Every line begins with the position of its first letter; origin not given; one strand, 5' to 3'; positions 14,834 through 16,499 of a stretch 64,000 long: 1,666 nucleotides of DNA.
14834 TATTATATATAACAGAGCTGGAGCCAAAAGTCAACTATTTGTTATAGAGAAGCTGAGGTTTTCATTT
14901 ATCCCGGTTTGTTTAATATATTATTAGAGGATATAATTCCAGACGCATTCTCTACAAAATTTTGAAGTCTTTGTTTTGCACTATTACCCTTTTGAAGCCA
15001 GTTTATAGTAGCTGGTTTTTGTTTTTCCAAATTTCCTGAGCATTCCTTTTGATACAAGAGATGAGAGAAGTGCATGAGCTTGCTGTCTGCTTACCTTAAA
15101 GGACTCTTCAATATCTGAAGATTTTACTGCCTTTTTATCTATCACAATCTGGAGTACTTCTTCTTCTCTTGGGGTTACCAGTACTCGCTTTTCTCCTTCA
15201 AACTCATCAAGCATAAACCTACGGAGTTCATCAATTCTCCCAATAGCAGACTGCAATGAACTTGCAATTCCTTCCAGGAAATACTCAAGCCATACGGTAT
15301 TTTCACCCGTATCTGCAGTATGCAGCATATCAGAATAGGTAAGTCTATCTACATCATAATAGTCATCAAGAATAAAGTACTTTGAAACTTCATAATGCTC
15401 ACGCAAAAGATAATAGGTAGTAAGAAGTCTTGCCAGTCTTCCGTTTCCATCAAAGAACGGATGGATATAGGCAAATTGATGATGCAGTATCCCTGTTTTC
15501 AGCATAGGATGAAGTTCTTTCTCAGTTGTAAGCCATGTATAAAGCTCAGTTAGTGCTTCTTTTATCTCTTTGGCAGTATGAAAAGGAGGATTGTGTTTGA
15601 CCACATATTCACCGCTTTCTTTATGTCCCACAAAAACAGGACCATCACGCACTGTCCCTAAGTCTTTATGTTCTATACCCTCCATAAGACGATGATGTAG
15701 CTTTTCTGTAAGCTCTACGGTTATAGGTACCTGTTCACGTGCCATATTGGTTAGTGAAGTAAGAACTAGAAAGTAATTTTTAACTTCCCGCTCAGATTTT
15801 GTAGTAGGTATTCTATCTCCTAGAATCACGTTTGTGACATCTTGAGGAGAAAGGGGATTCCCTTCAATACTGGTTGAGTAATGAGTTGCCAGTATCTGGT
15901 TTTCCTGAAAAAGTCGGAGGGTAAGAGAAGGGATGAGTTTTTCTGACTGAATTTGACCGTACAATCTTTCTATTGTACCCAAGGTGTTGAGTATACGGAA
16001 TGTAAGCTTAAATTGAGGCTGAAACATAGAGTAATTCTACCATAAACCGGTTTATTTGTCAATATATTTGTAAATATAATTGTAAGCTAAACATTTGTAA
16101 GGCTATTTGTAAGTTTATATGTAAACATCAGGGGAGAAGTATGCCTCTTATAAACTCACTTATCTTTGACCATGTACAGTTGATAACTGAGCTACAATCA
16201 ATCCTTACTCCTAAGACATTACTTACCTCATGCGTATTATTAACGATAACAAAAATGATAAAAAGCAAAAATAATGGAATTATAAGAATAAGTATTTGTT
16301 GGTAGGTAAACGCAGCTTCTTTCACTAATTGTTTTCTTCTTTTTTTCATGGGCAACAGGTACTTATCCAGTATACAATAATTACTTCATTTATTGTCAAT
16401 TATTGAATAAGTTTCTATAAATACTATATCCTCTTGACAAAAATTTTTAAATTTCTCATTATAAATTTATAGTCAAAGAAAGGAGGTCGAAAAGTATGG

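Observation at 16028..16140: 12-bp-period tandem array of six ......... repeats in the fic upstream region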

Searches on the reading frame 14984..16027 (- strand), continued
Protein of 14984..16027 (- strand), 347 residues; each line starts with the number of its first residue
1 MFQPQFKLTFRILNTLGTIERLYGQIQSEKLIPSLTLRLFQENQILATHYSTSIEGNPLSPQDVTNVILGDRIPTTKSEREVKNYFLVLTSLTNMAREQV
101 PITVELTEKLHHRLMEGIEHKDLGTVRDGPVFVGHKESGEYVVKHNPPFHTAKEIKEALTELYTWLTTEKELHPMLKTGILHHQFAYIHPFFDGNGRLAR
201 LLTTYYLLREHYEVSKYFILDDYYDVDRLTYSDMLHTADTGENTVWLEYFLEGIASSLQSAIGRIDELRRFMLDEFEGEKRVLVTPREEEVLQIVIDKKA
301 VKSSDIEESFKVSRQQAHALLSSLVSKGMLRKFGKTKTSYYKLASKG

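Call 67: fold_search(model_id=the predicted structure, library=pdb)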
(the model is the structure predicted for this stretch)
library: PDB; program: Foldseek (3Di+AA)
matches with E <= 10: 1273; with E <= 0.001: 27
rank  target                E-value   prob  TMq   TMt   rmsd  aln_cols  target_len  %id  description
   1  4rgl                  1.1e-12  1.00  0.64  0.68  11.7       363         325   24  Crystal structure of a Fic family protein (Dde_2494) from Desulfovibrio desulfuricans G20 at 2.70 A resolution (released 2014-10-29)
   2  8cil_B                1.4e-11  1.00  0.60  0.59  16.2       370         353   22  Crystal structure of Coxiella burnetii Fic protein 2 (released 2023-11-15)
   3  3zcn_A                3.3e-11  1.00  0.63  0.60  10.1       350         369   19  Fic protein from SHEWANELLA ONEIDENSIS in complex with ATP (released 2013-06-19)
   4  8cil_A                3.3e-11  1.00  0.62  0.59  15.6       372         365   23  Crystal structure of Coxiella burnetii Fic protein 2 (released 2023-11-15)
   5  3eqx_B                4.2e-11  1.00  0.62  0.59  10.0       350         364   19  CRYSTAL STRUCTURE OF A FIC FAMILY PROTEIN (SO_4266) FROM SHEWANELLA ONEIDENSIS AT 1.6 A RESOLUTION (released 2008-10-14)
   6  3zec_B                1.0e-10  1.00  0.61  0.57  10.0       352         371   20  Fic protein from SHEWANELLA ONEIDENSIS (E73G mutant) in complex with AMPPNP (released 2013-06-19)
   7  7cb8_A                1.7e-10  1.00  0.67  0.60   9.4       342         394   18  Structure of a FIC-domain protein from Mycobacterium marinum in complex with CDP (released 2021-08-18)
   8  3eqx_A                2.2e-10  1.00  0.63  0.60   9.6       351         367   20  CRYSTAL STRUCTURE OF A FIC FAMILY PROTEIN (SO_4266) FROM SHEWANELLA ONEIDENSIS AT 1.6 A RESOLUTION (released 2008-10-14)
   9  7xux_B                2.6e-10  1.00  0.58  0.56  10.5       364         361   23  Crystal structure of a FIC domain containnig protein (released 2022-12-21)
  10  7xux_A                2.7e-10  1.00  0.60  0.58   9.5       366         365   23  Crystal structure of a FIC domain containnig protein (released 2022-12-21)
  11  3zec_A                3.4e-10  1.00  0.62  0.58  10.0       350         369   18  Fic protein from SHEWANELLA ONEIDENSIS (E73G mutant) in complex with AMPPNP (released 2013-06-19)
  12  7cb8_B                2.0e-09  1.00  0.66  0.59   9.3       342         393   19  Structure of a FIC-domain protein from Mycobacterium marinum in complex with CDP (released 2021-08-18)
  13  8uqu_B                3.1e-07  1.00  0.56  0.75   3.9       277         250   19  Crystal Structure of N-terminal Domain of Fic Family Protein from Bordetella bronchiseptica (released 2024-10-30)
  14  3cuc_A                4.3e-07  1.00  0.51  0.66   7.3       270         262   23  CRYSTAL STRUCTURE OF A FIC DOMAIN CONTAINING SIGNALING PROTEIN (BT_2513) FROM BACTEROIDES THETAIOTAOMICRON VPI-5482 AT (released 2008-04-29)
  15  6i7l                  4.7e-07  1.00  0.57  0.59   3.6       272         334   20  Crystal structure of monomeric FICD mutant L258D complexed with MgAMP-PNP (released 2019-09-25)
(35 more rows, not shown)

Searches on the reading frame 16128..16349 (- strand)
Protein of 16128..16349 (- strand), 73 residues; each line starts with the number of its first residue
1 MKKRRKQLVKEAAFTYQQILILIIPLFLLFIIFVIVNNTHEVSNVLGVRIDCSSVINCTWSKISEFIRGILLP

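Call 10: search_protein_families(library=pfam, proteins=[window:16128-16349:-], max_evalue=0.01)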
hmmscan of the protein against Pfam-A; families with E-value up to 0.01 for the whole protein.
window:16128-16349:- (73 aa): 0 families
